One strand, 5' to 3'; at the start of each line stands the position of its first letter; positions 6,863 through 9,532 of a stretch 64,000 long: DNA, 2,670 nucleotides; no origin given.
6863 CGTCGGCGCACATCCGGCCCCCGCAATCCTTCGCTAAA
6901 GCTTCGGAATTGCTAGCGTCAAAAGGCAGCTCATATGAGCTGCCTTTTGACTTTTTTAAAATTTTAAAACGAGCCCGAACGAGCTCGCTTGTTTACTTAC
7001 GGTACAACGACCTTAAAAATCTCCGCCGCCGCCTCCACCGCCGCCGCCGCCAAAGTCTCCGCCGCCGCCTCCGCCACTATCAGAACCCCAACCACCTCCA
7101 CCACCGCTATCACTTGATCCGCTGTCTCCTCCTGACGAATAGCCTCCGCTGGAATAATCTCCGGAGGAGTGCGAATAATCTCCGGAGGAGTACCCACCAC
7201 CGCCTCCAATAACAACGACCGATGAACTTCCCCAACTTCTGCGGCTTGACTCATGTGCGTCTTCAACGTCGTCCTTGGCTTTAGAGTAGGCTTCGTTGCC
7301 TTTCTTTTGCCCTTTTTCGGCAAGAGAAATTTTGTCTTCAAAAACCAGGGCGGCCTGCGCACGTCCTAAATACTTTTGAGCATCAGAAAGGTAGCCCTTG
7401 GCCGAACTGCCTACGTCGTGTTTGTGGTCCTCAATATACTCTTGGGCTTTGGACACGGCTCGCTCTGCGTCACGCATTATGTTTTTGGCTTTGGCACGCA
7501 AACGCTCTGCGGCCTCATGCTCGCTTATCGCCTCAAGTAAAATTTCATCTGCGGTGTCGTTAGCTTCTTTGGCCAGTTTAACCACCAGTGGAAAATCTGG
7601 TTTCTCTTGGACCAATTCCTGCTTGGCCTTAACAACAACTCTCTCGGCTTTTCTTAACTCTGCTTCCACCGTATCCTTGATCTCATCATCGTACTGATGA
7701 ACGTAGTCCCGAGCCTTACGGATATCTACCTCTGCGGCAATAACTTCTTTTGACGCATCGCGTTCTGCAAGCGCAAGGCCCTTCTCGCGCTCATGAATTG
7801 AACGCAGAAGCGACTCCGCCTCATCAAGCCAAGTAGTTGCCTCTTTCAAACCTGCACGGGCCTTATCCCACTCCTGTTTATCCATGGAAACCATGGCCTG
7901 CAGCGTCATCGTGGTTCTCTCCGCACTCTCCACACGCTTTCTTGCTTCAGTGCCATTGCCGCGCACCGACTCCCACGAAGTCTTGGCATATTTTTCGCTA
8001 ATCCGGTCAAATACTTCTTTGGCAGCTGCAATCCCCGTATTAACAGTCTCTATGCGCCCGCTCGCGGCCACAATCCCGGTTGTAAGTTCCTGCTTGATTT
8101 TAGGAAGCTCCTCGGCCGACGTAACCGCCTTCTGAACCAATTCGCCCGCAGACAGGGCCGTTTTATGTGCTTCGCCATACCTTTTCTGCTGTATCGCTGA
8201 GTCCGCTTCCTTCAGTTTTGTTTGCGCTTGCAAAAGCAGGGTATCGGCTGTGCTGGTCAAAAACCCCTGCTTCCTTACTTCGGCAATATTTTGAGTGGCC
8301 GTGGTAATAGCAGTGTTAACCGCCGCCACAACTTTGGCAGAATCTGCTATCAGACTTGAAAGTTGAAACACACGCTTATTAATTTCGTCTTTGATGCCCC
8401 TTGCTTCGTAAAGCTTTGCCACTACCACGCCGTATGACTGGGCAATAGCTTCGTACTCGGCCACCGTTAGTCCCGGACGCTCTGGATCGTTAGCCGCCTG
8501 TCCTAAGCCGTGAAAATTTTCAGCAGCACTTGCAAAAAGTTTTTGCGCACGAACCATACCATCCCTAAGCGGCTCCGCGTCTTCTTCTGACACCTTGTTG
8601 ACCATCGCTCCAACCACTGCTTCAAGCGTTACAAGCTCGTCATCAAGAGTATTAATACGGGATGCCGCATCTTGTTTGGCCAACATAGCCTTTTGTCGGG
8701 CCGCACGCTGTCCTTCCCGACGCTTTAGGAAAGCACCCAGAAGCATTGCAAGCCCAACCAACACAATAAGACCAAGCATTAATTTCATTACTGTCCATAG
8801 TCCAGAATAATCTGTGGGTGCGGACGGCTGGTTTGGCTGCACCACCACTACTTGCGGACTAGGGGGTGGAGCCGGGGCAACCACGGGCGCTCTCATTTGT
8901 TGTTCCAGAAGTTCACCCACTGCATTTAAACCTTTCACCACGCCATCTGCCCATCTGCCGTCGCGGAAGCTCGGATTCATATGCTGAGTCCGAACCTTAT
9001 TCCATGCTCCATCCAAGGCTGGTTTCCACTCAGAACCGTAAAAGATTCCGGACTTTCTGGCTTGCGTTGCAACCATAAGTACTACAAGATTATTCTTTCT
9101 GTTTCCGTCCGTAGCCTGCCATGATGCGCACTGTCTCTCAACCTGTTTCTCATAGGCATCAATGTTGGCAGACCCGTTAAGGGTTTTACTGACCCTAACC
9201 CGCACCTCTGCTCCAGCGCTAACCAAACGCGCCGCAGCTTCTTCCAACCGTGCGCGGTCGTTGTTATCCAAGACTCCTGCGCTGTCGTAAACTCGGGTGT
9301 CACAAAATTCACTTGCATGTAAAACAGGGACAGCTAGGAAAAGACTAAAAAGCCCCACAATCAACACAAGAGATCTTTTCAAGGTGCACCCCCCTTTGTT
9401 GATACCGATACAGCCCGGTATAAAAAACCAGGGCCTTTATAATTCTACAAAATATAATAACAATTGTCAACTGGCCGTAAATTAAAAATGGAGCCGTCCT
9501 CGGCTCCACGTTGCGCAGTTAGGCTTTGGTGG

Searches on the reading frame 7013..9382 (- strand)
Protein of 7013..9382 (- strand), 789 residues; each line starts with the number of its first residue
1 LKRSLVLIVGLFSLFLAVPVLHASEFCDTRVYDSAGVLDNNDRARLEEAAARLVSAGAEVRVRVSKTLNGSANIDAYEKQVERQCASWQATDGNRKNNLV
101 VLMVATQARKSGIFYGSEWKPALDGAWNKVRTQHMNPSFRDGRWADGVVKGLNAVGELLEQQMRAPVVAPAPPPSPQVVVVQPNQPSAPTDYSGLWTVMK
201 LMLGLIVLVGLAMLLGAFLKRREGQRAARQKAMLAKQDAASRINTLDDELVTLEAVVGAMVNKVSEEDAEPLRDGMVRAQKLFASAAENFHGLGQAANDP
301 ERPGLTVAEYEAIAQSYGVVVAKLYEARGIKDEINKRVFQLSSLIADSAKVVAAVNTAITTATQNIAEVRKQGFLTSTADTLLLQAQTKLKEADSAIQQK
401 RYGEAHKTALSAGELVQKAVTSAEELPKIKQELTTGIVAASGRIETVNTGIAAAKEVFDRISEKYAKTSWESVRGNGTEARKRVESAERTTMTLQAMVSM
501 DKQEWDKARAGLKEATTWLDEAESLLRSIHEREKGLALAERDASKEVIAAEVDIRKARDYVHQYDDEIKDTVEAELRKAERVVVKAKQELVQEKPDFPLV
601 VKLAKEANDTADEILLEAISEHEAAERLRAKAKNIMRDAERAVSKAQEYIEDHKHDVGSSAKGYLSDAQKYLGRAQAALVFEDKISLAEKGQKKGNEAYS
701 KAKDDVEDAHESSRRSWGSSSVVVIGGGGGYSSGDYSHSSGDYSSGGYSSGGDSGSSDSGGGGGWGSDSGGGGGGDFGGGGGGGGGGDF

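Call 11: search_protein_families(library=pfam, proteins=[window:7013-9382:-], max_evalue=0.001)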
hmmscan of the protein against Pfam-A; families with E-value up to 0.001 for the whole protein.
window:7013-9382:- (789 aa): 1 family
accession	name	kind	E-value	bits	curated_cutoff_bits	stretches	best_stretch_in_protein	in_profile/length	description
PF04536.20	TPM_phosphatase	-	1.7e-16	60.8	22.1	1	31-157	1-124/125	TPM domain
